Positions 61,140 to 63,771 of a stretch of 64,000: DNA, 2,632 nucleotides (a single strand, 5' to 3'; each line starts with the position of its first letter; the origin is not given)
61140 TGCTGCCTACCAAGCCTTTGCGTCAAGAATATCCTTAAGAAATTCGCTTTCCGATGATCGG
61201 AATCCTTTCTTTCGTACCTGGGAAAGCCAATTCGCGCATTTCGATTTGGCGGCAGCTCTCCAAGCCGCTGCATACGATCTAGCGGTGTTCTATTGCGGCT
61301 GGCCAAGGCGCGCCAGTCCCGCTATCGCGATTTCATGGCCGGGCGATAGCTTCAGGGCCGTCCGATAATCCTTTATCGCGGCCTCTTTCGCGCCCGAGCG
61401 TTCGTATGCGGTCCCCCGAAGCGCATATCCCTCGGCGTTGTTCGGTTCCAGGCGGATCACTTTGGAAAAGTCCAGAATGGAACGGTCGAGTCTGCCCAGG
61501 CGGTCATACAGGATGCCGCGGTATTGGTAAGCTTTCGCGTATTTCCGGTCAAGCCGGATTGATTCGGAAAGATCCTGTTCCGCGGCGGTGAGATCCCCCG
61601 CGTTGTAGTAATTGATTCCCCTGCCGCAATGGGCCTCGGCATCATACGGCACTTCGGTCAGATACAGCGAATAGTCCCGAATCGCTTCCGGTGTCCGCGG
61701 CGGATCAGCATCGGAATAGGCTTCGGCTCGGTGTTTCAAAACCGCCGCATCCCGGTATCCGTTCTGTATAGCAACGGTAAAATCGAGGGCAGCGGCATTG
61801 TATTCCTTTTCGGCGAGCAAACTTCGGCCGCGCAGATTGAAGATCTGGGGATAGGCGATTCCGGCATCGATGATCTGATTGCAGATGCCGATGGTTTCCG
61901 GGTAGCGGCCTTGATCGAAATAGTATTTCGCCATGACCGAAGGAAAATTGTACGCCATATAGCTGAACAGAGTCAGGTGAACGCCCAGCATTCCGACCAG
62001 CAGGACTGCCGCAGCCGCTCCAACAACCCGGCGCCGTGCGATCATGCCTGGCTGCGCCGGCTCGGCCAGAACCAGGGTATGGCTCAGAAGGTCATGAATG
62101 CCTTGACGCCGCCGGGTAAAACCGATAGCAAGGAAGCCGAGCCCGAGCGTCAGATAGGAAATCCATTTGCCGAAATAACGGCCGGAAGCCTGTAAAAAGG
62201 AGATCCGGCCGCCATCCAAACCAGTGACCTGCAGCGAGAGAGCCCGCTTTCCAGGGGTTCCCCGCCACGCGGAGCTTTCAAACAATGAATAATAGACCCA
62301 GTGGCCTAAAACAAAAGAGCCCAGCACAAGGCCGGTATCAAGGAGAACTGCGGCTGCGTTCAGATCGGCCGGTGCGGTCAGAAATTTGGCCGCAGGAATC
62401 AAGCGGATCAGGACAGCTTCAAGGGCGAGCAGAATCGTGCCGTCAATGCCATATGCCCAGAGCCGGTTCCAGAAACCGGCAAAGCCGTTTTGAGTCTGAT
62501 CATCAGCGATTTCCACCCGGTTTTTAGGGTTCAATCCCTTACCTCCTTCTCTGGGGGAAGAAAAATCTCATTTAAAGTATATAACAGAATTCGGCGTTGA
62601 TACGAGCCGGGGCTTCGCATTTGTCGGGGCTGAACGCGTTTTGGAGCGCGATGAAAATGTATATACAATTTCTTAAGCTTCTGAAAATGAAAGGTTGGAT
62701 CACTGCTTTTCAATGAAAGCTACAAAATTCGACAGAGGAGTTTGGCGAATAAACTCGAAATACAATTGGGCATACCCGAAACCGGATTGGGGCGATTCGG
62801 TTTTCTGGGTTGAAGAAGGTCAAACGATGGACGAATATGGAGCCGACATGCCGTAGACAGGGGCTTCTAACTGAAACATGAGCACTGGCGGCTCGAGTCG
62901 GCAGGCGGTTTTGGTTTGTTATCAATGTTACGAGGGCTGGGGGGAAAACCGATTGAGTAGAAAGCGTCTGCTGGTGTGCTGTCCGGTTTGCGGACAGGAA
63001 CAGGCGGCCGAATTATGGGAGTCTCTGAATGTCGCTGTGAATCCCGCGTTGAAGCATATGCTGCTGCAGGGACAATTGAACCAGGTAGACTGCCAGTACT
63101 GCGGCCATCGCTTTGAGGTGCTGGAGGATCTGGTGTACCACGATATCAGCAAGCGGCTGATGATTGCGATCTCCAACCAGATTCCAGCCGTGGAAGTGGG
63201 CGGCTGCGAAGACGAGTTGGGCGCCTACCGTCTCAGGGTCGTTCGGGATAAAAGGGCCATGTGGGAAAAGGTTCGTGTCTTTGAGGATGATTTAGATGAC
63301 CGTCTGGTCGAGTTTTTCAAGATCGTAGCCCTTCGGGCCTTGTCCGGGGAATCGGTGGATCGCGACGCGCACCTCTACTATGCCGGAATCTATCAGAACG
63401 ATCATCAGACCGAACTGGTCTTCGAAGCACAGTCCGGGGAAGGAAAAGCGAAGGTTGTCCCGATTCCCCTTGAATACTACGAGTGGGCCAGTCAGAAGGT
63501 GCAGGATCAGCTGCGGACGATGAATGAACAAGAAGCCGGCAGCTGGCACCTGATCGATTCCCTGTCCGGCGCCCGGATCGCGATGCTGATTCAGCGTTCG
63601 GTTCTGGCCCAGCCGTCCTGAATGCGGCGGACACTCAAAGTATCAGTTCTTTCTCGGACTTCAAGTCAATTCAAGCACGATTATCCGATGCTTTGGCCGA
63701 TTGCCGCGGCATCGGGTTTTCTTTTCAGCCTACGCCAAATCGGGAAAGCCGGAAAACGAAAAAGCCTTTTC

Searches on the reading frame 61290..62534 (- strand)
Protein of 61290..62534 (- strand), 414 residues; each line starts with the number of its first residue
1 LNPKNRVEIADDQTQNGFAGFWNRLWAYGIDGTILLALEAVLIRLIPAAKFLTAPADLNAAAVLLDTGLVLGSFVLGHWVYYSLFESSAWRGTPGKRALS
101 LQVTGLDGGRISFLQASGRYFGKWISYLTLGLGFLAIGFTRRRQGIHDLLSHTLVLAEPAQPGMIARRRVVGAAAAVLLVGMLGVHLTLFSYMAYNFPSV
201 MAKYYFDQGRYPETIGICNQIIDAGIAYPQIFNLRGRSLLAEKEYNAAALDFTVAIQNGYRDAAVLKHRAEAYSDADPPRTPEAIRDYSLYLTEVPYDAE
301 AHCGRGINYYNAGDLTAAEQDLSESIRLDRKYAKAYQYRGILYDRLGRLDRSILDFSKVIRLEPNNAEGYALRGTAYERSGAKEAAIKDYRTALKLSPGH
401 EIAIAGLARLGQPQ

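Call 48: search_protein_families(library=pfam, proteins=[window:61290-62534:-], max_evalue=0.00001)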
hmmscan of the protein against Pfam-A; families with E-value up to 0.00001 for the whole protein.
window:61290-62534:- (414 aa): 9 families
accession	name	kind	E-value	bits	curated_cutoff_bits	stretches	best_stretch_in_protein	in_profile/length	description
PF00515.34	TPR_1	-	1.1e-21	76.1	27.8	0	333-366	1-34/34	Tetratricopeptide repeat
PF07719.23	TPR_2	-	1.6e-21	75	27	0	367-400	1-34/34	Tetratricopeptide repeat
PF06271.18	RDD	-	5.1e-19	69.4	24.1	1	19-151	2-136/137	RDD family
PF13181.12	TPR_8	-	2.1e-12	46.6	25.7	0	367-399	1-33/34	Tetratricopeptide repeat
PF13414.12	TPR_11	-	4.4e-12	45.9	26.8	0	346-381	7-42/42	TPR repeat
PF13431.12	TPR_17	-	6.6e-11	42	24.4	0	356-387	2-33/34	Tetratricopeptide repeat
PF13432.12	TPR_16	-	4.4e-10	40.3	32.7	1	340-400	4-64/65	Tetratricopeptide repeat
PF13428.12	TPR_14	-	4.2e-07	30.4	23.5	0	368-410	2-44/44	Tetratricopeptide repeat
PF13371.12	TPR_9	-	6e-07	29.8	35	0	359-403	21-65/73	Tetratricopeptide repeat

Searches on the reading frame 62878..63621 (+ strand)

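Call 48: search_protein_families(library=pfam, proteins=[window:62878-63621:+], max_evalue=0.00001)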
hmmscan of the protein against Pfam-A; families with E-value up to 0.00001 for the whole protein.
window:62878-63621:+ (247 aa): 1 family
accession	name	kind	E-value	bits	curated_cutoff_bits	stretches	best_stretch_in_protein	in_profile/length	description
PF14353.12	CpXC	-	5.5e-27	94.6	25.4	1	34-148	2-121/121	CpXC protein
